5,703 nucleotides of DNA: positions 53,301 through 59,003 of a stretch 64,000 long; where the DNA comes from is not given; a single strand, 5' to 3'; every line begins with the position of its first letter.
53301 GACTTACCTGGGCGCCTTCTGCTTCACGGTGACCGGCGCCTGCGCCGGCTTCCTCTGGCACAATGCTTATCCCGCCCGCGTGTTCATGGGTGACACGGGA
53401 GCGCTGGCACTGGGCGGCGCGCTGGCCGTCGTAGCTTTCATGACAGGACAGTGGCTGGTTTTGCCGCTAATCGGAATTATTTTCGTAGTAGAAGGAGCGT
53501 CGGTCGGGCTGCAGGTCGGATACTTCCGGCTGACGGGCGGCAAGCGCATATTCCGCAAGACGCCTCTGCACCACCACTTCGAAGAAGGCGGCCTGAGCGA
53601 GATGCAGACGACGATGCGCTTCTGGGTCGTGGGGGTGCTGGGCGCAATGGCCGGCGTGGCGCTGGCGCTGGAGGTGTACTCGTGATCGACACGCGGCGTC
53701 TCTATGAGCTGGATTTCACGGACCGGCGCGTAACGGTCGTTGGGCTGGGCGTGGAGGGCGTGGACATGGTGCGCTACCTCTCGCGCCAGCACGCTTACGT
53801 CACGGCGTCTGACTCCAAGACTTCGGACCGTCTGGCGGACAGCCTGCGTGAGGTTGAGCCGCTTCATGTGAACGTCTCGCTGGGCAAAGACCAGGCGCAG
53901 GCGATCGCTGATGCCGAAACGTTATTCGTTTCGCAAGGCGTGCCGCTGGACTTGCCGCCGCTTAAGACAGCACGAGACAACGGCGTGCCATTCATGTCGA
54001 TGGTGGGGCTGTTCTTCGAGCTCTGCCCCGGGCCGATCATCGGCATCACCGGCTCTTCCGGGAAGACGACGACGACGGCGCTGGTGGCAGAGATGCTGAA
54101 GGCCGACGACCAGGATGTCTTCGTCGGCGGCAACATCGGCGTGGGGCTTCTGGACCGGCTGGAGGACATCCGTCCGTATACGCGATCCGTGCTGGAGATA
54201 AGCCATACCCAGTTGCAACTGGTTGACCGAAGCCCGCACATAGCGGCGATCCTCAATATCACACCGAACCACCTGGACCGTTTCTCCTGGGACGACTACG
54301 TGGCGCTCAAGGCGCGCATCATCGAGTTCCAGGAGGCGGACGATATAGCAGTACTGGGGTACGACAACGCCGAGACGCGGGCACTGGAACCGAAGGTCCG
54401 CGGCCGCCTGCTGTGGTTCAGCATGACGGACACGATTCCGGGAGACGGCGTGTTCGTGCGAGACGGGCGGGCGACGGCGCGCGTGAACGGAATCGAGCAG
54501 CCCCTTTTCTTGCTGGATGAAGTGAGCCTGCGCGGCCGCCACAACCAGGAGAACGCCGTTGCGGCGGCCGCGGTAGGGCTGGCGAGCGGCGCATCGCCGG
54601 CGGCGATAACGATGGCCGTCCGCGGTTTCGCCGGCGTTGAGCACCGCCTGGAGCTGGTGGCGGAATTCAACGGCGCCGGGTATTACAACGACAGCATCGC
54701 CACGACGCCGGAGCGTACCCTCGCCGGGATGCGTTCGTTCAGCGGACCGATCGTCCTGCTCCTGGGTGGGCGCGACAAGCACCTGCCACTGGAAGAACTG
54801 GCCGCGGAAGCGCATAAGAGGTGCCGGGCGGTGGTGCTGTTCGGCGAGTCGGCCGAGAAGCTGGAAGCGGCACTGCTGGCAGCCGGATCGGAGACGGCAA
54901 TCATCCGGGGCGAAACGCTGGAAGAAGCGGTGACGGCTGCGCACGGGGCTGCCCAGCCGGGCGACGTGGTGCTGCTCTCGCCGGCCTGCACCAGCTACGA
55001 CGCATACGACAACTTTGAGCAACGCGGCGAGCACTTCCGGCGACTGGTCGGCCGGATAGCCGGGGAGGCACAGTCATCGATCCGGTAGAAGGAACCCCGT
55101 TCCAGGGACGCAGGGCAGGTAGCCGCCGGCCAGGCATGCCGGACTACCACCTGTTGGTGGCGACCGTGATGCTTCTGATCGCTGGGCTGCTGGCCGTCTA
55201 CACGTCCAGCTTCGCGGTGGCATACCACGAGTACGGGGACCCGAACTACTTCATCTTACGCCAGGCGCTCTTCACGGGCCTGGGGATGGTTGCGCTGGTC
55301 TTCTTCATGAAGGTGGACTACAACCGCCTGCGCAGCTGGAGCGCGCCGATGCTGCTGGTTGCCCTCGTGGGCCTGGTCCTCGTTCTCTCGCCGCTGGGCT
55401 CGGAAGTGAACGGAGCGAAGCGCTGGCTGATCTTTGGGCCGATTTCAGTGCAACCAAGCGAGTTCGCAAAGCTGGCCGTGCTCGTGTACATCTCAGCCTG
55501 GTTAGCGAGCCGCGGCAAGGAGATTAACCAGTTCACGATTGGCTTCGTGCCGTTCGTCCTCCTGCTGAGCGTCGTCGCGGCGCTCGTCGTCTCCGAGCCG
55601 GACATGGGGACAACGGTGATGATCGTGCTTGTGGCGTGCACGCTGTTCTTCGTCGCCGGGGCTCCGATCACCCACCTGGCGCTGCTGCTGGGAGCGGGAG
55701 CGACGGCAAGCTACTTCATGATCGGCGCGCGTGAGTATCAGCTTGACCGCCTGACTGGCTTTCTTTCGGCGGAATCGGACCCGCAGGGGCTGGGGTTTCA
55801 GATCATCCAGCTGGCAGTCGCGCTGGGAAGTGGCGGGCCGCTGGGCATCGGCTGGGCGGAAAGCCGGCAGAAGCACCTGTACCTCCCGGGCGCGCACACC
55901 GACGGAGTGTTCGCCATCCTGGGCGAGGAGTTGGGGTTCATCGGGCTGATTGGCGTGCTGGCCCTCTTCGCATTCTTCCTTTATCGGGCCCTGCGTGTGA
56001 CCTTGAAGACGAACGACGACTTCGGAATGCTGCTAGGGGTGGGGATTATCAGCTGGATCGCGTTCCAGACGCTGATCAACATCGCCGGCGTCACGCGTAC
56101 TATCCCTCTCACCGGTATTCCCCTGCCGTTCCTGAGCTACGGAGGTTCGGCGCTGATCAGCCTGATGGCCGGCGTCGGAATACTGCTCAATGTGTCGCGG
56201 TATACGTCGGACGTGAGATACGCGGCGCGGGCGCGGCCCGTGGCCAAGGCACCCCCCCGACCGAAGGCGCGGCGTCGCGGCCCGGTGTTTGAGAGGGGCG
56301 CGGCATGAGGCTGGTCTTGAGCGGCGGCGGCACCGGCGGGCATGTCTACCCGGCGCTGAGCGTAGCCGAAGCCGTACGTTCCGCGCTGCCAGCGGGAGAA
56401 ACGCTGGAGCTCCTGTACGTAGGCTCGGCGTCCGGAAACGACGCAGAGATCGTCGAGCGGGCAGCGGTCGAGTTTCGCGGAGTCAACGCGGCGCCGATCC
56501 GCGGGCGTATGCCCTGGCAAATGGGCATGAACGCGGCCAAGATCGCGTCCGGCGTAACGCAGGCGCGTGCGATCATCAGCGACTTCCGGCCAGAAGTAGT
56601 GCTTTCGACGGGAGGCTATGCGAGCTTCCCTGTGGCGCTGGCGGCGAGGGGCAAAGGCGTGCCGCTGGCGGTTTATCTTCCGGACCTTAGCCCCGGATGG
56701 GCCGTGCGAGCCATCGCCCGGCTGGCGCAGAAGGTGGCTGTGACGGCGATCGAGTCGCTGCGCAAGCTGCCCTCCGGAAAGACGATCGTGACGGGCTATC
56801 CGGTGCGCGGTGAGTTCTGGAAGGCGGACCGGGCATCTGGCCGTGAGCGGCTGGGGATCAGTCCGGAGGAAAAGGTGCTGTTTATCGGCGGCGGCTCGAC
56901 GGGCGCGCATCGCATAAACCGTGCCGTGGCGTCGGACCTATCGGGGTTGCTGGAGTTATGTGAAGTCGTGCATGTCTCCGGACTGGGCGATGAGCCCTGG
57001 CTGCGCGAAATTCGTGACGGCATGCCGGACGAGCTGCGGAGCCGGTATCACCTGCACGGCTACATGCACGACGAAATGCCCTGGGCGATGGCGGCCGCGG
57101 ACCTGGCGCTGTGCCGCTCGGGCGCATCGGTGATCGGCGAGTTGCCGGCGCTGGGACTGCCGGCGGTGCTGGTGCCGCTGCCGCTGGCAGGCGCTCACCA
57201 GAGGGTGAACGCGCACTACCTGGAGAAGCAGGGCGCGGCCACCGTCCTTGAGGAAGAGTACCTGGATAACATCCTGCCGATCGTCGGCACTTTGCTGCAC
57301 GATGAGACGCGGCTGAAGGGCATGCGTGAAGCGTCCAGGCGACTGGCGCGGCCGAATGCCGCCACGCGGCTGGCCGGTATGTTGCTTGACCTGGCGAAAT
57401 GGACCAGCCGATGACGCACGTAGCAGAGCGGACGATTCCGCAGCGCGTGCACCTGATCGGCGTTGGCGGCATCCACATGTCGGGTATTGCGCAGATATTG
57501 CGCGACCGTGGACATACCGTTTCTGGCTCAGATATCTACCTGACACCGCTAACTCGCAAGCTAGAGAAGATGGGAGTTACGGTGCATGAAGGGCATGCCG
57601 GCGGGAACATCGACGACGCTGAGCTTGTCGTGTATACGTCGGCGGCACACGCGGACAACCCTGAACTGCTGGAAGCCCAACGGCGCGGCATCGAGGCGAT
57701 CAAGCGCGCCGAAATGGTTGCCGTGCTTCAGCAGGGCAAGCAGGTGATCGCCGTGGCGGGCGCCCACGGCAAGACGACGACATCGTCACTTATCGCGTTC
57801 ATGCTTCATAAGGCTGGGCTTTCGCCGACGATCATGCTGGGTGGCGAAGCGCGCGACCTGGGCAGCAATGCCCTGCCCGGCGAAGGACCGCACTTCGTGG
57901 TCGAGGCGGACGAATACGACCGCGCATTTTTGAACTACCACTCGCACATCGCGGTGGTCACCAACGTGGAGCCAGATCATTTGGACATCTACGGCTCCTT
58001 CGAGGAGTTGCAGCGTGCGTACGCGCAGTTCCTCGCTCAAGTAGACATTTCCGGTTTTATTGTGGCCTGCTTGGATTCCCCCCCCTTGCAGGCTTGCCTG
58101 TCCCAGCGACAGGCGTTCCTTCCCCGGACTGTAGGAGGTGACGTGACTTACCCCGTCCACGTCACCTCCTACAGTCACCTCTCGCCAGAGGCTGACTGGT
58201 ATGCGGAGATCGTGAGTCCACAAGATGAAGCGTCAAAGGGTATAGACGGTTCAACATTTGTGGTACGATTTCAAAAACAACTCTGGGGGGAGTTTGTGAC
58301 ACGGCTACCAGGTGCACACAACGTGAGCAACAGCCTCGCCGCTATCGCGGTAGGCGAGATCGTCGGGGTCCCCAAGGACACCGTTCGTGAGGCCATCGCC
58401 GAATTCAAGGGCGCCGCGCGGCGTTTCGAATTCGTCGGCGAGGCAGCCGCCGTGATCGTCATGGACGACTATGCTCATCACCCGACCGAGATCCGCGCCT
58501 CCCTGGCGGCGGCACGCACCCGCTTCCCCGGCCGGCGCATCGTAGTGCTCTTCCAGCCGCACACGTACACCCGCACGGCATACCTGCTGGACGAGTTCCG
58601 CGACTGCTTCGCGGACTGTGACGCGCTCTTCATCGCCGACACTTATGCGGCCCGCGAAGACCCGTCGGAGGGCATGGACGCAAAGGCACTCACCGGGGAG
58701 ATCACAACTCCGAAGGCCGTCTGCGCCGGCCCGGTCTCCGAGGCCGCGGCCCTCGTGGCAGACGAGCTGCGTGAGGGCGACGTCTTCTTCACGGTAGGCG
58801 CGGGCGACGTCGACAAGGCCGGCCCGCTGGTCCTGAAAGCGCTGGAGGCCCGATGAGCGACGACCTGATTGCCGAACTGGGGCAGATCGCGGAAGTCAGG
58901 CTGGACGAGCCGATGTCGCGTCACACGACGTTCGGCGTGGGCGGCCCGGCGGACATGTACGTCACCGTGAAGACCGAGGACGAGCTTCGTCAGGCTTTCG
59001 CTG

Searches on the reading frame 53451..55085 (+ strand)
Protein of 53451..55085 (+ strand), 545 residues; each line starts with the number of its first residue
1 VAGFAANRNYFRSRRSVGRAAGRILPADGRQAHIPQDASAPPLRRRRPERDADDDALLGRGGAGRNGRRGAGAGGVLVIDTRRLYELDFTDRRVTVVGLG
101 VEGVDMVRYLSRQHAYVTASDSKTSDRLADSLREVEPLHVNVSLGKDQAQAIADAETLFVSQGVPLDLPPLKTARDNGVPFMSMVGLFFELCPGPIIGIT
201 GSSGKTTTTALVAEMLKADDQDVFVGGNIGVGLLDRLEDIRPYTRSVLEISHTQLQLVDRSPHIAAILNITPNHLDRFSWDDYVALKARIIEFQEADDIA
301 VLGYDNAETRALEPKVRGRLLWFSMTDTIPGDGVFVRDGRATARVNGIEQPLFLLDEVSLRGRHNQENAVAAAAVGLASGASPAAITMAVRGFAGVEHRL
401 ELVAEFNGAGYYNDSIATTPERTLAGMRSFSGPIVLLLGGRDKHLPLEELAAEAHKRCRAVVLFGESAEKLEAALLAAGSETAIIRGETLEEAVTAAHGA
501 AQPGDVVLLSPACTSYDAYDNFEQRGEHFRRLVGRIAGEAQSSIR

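Call 64: search_protein_families(library=pfam, proteins=[window:53451-55085:+], max_evalue=0.00001)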
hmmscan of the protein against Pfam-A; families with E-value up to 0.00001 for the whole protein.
window:53451-55085:+ (545 aa): 3 families
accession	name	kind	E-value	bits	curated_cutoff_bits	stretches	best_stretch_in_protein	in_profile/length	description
PF08245.18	Mur_ligase_M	-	1.1e-21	78.2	24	1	199-375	1-199/200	Mur ligase middle domain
PF02875.26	Mur_ligase_C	-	5.9e-16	59.9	28.4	1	398-513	1-127/127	Mur ligase, glutamate ligase domain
PF21799.2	MurD-like_N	-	1.8e-13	51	27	1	93-181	2-86/88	Mur ligase MurD-like, N-terminal domain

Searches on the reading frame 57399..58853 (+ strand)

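Call 64: search_protein_families(library=pfam, proteins=[window:57399-58853:+], max_evalue=0.00001)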
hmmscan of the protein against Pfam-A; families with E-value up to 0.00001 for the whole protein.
window:57399-58853:+ (485 aa): 3 families
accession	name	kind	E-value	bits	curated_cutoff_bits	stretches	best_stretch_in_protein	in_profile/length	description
PF01225.30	Mur_ligase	-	1.7e-23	83.2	21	1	17-111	2-91/95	Mur ligase family, catalytic domain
PF02875.26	Mur_ligase_C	-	2.5e-20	74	28.4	1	341-469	1-127/127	Mur ligase, glutamate ligase domain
PF08245.18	Mur_ligase_M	-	9.1e-19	68.6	24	1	119-318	1-199/200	Mur ligase middle domain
